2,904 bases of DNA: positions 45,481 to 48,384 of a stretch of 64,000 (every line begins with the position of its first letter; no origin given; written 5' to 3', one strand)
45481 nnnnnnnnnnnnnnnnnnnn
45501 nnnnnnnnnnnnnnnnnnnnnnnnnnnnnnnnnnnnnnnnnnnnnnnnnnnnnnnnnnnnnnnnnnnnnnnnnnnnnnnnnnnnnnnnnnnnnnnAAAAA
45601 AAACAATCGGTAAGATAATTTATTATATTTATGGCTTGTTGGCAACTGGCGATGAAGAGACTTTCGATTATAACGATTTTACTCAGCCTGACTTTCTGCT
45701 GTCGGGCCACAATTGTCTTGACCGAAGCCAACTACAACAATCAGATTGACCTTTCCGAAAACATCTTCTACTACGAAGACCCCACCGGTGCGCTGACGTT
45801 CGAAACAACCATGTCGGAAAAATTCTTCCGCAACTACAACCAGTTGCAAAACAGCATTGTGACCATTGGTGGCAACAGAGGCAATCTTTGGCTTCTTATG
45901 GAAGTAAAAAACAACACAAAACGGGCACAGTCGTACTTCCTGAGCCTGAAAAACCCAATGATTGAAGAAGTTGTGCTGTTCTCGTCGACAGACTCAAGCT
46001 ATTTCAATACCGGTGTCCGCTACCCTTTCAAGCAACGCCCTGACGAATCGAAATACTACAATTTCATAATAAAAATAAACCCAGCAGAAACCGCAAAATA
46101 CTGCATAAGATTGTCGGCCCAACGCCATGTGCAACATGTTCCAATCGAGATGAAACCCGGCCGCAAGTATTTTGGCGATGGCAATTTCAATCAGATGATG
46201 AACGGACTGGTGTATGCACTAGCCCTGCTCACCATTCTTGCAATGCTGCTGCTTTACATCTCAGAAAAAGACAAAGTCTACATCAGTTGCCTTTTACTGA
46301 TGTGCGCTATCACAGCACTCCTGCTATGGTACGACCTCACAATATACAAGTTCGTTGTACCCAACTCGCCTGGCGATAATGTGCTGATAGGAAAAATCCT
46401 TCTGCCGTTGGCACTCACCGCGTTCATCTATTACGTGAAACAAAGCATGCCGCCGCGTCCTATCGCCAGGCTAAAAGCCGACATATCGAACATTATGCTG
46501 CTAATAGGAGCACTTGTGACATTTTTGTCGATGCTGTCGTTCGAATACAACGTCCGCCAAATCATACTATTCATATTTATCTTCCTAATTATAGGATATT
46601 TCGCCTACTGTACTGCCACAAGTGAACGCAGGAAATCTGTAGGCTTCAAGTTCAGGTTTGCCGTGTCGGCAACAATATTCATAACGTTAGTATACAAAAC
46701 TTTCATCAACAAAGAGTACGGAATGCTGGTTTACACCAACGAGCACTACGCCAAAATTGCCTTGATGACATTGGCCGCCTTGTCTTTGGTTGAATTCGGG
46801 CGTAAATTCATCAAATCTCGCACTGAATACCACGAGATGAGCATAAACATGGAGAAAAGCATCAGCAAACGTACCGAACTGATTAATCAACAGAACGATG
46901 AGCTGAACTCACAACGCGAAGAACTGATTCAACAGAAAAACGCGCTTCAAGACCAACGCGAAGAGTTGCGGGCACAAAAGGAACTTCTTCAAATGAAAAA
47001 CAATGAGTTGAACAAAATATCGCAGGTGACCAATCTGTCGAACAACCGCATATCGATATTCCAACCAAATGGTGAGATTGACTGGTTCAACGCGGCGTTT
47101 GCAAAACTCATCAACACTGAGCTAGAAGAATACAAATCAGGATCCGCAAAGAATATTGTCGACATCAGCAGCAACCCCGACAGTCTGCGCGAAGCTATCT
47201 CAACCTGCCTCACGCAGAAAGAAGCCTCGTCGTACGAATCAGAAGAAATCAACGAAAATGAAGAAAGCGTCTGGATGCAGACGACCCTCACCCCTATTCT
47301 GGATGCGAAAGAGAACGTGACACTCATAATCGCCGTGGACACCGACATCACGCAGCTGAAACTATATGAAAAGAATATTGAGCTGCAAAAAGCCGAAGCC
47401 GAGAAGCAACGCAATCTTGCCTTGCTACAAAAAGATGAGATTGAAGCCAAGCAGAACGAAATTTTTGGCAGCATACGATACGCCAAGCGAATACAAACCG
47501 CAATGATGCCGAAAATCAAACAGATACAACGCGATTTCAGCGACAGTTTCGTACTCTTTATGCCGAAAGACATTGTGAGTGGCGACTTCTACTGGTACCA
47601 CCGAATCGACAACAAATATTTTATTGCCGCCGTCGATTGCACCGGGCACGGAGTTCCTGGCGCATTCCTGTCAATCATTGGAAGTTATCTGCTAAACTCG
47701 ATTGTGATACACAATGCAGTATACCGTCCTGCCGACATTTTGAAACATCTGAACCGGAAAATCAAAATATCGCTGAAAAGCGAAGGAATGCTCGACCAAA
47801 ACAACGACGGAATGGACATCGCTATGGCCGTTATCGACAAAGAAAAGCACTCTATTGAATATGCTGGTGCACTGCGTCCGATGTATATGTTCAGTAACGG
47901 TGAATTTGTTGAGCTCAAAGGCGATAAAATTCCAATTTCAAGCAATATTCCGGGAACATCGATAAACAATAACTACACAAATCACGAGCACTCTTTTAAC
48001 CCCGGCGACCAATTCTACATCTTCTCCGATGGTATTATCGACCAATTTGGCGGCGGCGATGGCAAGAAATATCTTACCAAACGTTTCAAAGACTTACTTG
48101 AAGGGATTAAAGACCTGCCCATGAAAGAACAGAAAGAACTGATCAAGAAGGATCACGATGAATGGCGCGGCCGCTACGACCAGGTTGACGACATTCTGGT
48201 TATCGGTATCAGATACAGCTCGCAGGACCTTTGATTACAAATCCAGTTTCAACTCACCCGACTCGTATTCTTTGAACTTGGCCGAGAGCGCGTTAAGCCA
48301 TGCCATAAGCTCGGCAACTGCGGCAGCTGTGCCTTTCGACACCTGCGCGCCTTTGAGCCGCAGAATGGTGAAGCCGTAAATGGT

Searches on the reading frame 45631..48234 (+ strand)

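Call 21: search_protein_families(library=pfam, proteins=[window:45631-48234:+], max_evalue=0.00001)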
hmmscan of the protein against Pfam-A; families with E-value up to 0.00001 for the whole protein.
window:45631-48234:+ (867 aa): 4 families
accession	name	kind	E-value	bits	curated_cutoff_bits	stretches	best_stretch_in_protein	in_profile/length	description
PF07228.17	SpoIIE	-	3.2e-20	73.3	25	1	660-862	2-191/192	Stage II sporulation protein E (SpoIIE)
PF07696.17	7TMR-DISMED2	-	1.3e-17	64.5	22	1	44-171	3-131/136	7TMR-DISM extracellular 2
PF13426.13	PAS_9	-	1.5e-08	35.2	27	1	478-575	7-103/103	PAS domain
PF07695.17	7TMR-DISM_7TM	-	1.7e-06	28.6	29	1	188-378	2-191/205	7TM diverse intracellular signalling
